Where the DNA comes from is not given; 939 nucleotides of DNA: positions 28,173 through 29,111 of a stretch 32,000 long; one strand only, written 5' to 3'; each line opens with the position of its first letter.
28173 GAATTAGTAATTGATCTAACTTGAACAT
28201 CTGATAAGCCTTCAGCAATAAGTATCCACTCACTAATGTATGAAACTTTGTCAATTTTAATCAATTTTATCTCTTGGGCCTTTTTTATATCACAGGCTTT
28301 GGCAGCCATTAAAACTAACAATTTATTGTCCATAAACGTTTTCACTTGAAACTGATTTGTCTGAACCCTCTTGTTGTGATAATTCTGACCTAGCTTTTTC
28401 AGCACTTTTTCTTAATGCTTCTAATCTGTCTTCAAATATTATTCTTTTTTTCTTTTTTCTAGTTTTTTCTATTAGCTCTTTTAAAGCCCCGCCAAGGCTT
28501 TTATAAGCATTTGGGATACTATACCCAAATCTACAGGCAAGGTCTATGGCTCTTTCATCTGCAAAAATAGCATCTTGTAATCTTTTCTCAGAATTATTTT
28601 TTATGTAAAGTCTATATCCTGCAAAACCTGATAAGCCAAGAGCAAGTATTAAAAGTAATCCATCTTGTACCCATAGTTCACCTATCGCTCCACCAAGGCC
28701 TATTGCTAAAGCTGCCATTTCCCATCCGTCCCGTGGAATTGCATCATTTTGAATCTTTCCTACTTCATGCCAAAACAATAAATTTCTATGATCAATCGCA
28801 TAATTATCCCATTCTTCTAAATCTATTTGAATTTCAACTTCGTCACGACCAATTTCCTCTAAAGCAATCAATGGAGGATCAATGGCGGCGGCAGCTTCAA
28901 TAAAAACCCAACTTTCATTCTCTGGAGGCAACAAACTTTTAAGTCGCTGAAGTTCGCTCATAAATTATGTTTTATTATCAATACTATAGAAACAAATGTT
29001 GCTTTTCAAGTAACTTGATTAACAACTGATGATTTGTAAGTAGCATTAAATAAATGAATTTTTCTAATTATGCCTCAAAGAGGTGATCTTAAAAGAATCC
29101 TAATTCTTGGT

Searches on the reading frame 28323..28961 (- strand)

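Call 45: search_protein_families(library=pfam, proteins=[window:28323-28961:-], max_evalue=0.0001)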
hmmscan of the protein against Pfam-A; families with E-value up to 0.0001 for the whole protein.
window:28323-28961:- (212 aa): 1 family
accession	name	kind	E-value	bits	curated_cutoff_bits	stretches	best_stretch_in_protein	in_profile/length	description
PF11780.13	DUF3318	-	1e-39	136.1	25.9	1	5-147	1-141/141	Protein of unknown function (DUF3318)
